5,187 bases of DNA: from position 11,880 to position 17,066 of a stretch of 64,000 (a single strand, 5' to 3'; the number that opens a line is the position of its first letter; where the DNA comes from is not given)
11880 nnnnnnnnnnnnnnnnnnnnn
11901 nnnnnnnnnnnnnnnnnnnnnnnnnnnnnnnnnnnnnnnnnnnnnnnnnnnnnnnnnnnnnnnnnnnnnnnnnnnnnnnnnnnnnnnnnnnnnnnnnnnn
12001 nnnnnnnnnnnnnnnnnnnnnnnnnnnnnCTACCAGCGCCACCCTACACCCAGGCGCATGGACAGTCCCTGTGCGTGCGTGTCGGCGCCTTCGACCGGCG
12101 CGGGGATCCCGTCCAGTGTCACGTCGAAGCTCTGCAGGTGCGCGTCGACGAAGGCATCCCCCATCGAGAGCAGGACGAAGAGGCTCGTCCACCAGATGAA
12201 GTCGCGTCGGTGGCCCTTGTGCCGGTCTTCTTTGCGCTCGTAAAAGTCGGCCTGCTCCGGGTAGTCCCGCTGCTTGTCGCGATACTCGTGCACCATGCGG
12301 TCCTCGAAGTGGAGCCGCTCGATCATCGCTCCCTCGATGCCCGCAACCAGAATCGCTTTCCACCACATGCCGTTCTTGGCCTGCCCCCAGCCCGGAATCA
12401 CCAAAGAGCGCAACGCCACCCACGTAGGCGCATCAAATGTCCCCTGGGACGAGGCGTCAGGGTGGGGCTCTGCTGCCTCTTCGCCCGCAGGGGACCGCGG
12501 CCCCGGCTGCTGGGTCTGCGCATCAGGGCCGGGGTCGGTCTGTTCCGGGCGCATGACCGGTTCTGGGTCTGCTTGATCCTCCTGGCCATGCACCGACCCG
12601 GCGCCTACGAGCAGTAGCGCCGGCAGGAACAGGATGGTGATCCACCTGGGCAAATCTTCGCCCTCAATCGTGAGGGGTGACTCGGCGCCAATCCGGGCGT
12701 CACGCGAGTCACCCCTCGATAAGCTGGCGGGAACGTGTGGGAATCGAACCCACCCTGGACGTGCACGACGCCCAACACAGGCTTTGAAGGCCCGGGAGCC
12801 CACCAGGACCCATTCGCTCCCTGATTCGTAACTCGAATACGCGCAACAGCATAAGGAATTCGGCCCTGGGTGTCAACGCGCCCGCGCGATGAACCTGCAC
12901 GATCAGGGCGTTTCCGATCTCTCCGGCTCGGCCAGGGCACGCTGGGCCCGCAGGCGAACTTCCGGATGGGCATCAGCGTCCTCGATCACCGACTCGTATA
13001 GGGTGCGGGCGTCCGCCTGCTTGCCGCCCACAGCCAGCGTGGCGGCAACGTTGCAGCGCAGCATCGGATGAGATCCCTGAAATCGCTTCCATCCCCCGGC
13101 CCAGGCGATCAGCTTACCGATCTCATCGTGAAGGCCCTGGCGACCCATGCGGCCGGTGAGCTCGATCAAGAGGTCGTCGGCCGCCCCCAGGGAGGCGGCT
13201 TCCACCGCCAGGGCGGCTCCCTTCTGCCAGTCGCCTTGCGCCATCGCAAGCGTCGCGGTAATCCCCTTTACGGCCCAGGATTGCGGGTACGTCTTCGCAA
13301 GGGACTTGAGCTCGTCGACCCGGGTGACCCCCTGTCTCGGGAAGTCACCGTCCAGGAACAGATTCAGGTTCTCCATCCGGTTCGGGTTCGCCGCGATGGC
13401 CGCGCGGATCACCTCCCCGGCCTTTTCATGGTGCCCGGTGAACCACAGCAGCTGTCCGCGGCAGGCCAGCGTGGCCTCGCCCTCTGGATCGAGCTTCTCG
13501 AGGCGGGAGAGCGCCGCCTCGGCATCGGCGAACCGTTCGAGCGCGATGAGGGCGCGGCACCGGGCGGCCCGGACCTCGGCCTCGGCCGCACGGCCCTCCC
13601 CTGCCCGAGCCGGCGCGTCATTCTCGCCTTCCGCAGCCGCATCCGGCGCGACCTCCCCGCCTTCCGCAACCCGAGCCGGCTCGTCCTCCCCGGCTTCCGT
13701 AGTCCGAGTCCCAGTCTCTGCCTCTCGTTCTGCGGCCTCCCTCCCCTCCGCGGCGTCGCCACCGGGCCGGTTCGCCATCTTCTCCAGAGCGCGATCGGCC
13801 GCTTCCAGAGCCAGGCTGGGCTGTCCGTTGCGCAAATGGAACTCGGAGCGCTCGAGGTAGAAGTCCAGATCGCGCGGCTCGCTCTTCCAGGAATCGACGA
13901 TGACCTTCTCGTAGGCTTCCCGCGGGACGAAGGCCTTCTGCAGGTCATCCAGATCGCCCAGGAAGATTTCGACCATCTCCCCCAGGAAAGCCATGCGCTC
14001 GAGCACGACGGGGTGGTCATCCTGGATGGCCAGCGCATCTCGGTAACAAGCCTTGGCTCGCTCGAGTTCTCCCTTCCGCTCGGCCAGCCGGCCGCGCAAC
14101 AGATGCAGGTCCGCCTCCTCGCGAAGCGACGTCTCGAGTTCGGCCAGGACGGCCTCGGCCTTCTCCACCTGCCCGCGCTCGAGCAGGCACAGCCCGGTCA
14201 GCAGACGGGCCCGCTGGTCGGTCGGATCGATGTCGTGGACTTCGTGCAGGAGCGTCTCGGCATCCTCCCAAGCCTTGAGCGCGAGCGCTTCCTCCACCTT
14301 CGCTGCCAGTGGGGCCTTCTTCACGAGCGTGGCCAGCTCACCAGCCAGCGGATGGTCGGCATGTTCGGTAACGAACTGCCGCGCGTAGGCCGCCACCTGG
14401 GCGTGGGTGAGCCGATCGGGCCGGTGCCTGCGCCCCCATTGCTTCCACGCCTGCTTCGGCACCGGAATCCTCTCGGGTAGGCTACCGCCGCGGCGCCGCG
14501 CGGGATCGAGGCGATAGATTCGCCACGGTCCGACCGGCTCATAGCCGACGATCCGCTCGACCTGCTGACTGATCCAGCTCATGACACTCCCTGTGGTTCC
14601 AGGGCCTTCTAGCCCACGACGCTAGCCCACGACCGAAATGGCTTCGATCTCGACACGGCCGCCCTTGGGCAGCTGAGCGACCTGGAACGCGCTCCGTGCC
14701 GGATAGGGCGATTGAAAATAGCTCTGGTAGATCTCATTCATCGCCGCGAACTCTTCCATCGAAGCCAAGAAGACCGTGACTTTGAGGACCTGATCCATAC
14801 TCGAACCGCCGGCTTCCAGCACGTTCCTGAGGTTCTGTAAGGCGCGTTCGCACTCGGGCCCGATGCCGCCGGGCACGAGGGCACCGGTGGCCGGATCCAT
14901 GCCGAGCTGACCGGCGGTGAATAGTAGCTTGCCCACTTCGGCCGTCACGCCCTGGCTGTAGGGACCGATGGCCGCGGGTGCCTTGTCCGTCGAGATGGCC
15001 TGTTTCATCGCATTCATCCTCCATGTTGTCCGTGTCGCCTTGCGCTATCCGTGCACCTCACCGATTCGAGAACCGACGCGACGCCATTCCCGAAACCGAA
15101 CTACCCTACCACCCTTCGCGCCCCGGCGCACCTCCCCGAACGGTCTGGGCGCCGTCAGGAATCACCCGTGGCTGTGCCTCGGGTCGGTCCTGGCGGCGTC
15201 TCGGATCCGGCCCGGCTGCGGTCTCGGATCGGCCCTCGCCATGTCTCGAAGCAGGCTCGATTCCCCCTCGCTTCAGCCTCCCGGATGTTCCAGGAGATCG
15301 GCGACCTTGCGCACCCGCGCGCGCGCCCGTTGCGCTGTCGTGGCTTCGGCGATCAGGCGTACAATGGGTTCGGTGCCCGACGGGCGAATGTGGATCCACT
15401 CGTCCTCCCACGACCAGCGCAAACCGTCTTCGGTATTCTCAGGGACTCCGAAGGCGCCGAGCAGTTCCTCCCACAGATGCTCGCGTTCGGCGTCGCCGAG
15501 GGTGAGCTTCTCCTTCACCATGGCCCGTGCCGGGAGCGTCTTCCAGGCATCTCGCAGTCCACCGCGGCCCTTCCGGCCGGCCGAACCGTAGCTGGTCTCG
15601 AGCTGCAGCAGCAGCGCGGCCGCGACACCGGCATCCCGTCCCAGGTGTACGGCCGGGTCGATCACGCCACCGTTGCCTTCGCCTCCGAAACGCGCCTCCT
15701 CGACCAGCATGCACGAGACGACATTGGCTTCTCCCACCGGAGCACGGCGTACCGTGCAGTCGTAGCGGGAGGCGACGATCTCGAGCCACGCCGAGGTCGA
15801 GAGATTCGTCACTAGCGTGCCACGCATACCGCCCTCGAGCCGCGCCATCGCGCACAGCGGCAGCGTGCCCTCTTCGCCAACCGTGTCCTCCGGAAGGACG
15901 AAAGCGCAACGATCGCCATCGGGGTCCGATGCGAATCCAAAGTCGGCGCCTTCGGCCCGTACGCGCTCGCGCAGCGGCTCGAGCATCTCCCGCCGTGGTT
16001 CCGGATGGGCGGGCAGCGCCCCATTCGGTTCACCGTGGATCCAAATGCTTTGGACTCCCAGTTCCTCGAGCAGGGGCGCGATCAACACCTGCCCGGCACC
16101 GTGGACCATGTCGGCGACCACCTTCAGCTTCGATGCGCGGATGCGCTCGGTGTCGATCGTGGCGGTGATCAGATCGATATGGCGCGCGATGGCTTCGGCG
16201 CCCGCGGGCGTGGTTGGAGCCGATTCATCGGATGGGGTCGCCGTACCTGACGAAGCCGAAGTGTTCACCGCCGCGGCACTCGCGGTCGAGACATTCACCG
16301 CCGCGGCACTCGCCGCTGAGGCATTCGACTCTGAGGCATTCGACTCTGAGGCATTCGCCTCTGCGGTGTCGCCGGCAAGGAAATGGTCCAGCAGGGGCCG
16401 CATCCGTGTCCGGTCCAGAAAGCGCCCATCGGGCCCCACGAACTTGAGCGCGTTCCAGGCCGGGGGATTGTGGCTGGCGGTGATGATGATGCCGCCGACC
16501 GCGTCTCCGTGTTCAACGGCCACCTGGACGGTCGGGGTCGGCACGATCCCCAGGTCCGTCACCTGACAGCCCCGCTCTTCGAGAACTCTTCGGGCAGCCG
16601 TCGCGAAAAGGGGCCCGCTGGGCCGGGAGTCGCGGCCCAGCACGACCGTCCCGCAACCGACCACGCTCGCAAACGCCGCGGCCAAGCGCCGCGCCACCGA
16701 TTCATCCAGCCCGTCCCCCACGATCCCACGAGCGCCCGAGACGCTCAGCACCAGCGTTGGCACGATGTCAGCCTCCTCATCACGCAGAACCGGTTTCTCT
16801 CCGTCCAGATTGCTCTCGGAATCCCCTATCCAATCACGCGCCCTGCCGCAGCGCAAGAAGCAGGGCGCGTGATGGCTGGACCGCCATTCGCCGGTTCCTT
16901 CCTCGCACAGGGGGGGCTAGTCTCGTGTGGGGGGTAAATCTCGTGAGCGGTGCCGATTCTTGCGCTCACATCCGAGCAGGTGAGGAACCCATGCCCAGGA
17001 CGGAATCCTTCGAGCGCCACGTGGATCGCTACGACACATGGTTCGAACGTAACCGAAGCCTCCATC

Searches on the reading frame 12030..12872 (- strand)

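Call 64: search_protein_families(library=pfam, proteins=[window:12030-12872:-], max_evalue=0.001)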
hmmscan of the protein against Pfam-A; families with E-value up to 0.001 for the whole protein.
window:12030-12872:- (280 aa): 1 family
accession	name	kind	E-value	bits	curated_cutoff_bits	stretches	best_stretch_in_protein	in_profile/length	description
PF18935.5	DUF5683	-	6.7e-16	59.1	26.7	1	148-252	4-121/151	Family of unknown function (DUF5683)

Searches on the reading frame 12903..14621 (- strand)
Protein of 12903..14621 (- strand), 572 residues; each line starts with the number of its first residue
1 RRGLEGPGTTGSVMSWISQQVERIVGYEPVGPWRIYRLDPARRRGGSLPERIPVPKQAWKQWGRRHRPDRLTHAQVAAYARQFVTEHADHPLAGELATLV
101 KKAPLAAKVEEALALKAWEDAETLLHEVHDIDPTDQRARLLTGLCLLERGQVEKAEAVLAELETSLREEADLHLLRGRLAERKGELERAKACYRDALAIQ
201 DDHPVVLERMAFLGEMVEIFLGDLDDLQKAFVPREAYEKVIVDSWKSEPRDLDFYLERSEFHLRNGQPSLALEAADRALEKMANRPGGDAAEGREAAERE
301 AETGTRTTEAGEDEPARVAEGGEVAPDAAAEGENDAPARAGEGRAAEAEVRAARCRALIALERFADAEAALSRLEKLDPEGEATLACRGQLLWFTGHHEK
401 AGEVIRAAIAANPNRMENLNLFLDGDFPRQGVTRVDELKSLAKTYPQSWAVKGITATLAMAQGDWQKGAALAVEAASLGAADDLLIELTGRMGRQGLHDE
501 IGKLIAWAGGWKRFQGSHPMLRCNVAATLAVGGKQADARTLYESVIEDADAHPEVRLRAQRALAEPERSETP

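Call 22: search_protein_families(library=pfam, proteins=[window:12903-14621:-], max_evalue=0.001)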
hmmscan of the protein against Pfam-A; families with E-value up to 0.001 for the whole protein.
window:12903-14621:- (572 aa): 10 families
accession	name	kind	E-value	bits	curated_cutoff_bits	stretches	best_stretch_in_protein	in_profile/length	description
PF14559.12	TPR_19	-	2.6e-14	53.7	25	1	112-179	1-68/68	Tetratricopeptide repeat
PF07719.23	TPR_2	-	8.5e-13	47.8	27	0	170-202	1-33/34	Tetratricopeptide repeat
PF13428.12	TPR_14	-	5.7e-12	45.5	23.5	0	171-211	2-42/44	Tetratricopeptide repeat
PF13432.12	TPR_16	-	5.9e-11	43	32.7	0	356-414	5-63/65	Tetratricopeptide repeat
PF13181.12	TPR_8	-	1.7e-10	40.6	25.7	0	170-202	1-33/34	Tetratricopeptide repeat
PF13431.12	TPR_17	-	6.5e-07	29.6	24.4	0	131-157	8-34/34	Tetratricopeptide repeat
PF00515.34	TPR_1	-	2.1e-06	27.7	27.8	0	170-202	1-33/34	Tetratricopeptide repeat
PF25062.1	ARM_TT21_N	-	2.3e-05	24.7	40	0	362-419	80-138/222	Tetratricopeptide repeat protein 21 N-terminal ARM repeat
PF23914.1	TPR_CcmH_CycH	-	7.2e-05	23.1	42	0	119-169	104-154/158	Cytochrome c-type biogenesis protein H TPR domain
PF12895.13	ANAPC3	-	0.00026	21.6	27.2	0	117-162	4-49/82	Anaphase-promoting complex, cyclosome, subunit 3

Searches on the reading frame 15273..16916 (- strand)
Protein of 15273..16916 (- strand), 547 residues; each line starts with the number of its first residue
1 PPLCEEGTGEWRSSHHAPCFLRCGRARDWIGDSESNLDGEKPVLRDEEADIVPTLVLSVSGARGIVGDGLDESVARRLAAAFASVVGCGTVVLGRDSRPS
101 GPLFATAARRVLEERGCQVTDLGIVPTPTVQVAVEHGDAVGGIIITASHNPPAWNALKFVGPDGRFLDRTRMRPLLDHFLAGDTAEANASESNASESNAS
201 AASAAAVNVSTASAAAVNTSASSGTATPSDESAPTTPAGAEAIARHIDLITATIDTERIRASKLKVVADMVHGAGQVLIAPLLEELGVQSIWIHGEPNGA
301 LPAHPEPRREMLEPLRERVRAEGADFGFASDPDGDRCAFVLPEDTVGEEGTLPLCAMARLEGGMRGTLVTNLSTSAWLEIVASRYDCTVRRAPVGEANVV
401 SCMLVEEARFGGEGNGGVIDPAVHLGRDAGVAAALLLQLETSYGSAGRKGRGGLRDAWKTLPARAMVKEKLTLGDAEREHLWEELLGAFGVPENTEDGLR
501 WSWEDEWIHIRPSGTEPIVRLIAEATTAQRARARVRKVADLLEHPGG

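Call 22: search_protein_families(library=pfam, proteins=[window:15273-16916:-], max_evalue=0.001)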
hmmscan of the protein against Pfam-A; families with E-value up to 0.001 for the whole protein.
window:15273-16916:- (547 aa): 4 families
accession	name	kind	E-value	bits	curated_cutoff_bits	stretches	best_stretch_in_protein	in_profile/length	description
PF02878.22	PGM_PMM_I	-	1.3e-31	109.6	22.5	1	60-179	7-131/138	Phosphoglucomutase/phosphomannomutase, alpha/beta/alpha domain I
PF02879.22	PGM_PMM_II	-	3.2e-22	79.5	29.3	1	245-340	2-99/103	Phosphoglucomutase/phosphomannomutase, alpha/beta/alpha domain II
PF02880.22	PGM_PMM_III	-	2.4e-13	50.7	20.7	1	353-439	7-96/115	Phosphoglucomutase/phosphomannomutase, alpha/beta/alpha domain III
PF00408.26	PGM_PMM_IV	-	1.2e-08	35.3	23.1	1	482-540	12-67/68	Phosphoglucomutase/phosphomannomutase, C-terminal domain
